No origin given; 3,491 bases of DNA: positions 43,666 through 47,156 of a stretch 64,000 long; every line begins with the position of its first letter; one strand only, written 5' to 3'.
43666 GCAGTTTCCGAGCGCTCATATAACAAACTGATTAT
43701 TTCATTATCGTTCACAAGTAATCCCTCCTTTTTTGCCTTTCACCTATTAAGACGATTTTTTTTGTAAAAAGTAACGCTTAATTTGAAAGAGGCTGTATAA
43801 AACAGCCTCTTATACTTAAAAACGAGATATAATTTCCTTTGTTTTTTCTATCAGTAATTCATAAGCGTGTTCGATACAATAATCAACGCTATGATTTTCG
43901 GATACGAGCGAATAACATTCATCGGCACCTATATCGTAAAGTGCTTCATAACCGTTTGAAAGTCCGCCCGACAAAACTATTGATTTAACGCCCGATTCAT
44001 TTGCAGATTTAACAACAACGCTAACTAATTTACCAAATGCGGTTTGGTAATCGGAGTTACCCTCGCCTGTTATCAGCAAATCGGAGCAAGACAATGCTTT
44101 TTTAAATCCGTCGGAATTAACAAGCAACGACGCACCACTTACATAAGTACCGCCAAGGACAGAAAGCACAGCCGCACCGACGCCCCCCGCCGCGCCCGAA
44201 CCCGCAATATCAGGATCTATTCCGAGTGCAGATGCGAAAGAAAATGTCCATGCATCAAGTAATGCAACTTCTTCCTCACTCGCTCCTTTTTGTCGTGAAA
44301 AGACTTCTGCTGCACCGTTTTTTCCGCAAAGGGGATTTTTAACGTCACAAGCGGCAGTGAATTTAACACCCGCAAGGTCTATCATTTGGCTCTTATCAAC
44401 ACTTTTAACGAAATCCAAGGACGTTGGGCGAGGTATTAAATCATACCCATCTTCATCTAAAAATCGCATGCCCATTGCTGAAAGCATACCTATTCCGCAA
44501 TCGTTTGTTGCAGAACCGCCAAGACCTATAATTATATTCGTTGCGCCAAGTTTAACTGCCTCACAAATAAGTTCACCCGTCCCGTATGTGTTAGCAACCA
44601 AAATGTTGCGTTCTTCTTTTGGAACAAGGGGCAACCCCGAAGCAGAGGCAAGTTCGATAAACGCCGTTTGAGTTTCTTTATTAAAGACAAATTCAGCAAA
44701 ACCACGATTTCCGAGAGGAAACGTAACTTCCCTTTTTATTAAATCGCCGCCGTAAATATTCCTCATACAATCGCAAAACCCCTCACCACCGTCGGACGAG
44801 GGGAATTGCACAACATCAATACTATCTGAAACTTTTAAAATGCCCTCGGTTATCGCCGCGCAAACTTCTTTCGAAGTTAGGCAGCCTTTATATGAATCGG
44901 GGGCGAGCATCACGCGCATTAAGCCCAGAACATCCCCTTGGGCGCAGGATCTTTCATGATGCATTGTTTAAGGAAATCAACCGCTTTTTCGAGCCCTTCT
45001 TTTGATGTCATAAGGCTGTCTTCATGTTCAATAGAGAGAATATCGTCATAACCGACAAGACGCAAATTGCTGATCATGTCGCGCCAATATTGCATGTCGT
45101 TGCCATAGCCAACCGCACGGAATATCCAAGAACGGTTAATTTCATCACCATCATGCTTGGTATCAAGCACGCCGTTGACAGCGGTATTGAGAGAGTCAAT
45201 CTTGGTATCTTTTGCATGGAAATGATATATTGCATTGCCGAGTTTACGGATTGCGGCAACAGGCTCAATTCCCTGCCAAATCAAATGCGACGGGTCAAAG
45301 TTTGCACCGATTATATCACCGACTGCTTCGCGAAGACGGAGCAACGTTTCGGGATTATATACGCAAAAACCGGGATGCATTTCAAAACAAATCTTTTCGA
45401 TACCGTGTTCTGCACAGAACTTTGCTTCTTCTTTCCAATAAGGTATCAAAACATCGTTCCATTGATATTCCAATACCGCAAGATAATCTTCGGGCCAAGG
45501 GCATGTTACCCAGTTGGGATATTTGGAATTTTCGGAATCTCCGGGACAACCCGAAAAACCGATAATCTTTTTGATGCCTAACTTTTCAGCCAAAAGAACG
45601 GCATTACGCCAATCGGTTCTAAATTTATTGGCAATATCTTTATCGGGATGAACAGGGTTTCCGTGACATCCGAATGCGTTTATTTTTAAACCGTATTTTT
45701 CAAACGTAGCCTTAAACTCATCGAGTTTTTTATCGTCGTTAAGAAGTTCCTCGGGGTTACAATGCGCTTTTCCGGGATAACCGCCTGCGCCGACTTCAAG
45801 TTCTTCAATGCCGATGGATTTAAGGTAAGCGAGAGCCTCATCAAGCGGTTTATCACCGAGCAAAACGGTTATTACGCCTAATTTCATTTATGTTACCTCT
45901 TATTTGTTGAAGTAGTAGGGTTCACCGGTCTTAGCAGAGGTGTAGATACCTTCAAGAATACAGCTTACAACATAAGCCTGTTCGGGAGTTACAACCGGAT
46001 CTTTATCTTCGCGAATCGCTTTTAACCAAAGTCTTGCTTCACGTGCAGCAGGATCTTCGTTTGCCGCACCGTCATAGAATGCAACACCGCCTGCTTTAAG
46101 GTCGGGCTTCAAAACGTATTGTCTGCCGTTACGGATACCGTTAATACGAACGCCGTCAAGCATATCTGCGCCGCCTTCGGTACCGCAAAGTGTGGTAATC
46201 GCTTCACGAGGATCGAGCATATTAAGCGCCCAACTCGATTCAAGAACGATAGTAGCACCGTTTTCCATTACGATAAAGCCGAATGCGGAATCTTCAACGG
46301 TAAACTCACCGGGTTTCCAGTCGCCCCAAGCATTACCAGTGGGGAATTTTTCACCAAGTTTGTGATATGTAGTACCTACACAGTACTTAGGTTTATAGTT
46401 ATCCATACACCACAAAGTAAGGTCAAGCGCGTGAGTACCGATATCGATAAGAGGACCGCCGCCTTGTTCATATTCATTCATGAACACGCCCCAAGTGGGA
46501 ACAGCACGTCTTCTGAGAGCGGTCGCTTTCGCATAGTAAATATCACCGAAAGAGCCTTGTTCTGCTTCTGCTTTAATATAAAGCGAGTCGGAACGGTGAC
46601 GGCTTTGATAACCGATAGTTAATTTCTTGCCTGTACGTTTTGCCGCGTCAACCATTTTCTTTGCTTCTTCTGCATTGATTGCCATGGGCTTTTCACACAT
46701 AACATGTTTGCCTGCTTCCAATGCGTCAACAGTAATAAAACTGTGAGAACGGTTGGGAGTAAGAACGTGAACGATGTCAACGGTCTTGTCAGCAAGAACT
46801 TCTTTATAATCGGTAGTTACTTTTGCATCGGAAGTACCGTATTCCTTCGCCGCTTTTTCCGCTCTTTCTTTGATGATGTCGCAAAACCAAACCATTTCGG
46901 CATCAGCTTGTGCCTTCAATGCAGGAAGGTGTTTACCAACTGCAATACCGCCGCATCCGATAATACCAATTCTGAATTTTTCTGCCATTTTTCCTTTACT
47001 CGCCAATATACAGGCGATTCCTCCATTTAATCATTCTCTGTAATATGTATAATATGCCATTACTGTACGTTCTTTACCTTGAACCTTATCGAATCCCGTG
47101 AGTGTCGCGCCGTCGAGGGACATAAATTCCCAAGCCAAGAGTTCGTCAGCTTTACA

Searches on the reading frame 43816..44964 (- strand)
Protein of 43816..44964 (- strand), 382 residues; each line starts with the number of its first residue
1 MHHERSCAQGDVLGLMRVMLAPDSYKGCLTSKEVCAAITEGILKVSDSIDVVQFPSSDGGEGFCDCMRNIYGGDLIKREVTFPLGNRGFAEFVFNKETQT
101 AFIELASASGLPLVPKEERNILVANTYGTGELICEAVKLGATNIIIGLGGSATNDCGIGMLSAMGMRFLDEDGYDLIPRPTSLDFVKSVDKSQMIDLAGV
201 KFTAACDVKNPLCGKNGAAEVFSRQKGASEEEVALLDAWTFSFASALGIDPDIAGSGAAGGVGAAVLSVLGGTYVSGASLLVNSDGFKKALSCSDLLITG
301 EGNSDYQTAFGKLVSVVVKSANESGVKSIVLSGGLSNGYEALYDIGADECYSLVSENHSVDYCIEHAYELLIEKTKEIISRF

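Call 43: search_protein_families(library=pfam, proteins=[window:43816-44964:-], max_evalue=0.00001)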
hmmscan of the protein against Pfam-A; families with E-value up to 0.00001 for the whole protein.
window:43816-44964:- (382 aa): 1 family
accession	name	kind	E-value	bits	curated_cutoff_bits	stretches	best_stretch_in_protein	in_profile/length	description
PF02595.20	Gly_kinase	-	3.6e-116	388.6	23.3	1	18-380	1-369/372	Glycerate kinase family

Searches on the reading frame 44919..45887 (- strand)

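Call 43: search_protein_families(library=pfam, proteins=[window:44919-45887:-], max_evalue=0.00001)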
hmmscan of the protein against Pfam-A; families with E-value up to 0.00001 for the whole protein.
window:44919-45887:- (322 aa): 1 family
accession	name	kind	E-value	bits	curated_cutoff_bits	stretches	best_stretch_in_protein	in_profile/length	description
PF01261.30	AP_endonuc_2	-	1.5e-30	107.2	31.1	1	39-309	20-249/249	Xylose isomerase-like TIM barrel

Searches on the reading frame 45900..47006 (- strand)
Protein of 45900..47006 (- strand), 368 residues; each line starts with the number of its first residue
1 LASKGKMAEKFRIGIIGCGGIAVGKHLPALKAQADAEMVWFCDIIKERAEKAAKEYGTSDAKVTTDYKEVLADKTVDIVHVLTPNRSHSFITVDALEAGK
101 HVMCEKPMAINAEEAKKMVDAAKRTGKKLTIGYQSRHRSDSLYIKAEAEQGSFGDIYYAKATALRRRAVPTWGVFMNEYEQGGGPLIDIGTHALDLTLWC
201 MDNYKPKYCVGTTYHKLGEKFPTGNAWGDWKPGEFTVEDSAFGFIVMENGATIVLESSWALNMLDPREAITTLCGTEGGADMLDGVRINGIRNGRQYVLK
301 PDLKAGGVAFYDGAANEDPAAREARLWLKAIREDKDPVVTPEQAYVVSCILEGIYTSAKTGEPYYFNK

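Call 43: search_protein_families(library=pfam, proteins=[window:45900-47006:-], max_evalue=0.00001)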
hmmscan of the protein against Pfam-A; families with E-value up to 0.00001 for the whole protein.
window:45900-47006:- (368 aa): 4 families
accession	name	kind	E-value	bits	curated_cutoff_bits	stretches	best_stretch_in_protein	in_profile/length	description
PF01408.29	GFO_IDH_MocA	-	9.6e-32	110.6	24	1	11-133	1-120/120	Oxidoreductase family, NAD-binding Rossmann fold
PF22725.1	GFO_IDH_MocA_C3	-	1.4e-15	57.8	27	1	144-279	4-122/124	GFO/IDH/MocA C-terminal domain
PF02894.22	GFO_IDH_MocA_C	-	7.3e-12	46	22.9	1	149-364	5-216/218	Oxidoreductase family, C-terminal alpha/beta domain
PF03447.22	NAD_binding_3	-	4.5e-07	31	24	1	17-129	1-113/116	Homoserine dehydrogenase, NAD binding domain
